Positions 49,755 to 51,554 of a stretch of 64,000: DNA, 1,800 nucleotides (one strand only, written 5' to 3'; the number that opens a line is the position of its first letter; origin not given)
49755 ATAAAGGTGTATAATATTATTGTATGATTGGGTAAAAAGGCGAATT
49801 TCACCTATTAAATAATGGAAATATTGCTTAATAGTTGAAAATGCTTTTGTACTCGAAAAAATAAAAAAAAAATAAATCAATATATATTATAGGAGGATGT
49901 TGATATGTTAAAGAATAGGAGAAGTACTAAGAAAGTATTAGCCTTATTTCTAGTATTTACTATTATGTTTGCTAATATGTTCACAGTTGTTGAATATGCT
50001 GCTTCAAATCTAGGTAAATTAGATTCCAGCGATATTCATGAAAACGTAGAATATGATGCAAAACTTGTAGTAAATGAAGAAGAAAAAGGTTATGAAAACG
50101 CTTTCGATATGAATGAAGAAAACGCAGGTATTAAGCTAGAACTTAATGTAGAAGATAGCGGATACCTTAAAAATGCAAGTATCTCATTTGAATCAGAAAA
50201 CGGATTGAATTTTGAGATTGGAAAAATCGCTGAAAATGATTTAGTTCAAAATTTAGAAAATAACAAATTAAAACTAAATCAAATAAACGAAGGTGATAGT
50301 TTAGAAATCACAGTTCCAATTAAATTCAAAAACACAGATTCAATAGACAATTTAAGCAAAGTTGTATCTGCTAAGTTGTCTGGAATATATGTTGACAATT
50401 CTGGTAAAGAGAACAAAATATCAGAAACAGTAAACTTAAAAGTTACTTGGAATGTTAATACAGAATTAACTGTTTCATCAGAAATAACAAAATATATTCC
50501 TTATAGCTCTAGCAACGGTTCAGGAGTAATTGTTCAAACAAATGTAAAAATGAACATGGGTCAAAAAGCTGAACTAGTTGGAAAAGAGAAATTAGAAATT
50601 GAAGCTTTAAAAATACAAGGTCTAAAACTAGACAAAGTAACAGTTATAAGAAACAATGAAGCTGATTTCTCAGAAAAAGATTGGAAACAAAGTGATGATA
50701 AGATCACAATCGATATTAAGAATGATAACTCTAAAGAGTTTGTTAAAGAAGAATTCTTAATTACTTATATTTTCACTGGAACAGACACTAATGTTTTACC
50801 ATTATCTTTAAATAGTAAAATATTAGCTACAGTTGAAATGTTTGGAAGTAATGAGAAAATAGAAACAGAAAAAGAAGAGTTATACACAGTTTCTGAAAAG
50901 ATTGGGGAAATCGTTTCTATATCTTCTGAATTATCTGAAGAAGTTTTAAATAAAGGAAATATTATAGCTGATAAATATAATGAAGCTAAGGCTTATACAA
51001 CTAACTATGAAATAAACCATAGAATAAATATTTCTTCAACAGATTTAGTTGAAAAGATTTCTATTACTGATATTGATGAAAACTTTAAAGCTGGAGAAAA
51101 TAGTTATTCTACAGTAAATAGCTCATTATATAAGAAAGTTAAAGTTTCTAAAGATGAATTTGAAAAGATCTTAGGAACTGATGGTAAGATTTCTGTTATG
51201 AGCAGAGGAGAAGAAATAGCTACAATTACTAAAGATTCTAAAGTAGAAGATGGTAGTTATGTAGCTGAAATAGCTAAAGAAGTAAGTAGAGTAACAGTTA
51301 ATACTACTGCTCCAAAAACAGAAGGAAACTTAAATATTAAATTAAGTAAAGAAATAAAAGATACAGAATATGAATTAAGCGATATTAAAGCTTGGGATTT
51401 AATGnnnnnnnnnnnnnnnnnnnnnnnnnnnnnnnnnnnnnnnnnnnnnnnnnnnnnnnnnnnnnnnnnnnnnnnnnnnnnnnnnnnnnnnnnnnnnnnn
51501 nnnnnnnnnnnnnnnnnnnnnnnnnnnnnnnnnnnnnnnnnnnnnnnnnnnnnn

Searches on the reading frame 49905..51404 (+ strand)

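Call 6: search_protein_families(library=pfam, proteins=[window:49905-51404:+], max_evalue=10)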
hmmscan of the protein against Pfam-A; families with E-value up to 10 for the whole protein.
window:49905-51404:+ (500 aa): 3 families
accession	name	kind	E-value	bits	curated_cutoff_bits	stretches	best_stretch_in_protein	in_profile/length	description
PF20606.3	DUF6799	-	0.00047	20.3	26.8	1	425-454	7-36/63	Domain of unknown function (DUF6799)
PF14004.11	DUF4227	-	0.13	12.7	27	1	9-30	7-28/71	Protein of unknown function (DUF4227)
PF13786.12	DUF4179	-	0.31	11.9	30.1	1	3-81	2-77/94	Domain of unknown function (DUF4179)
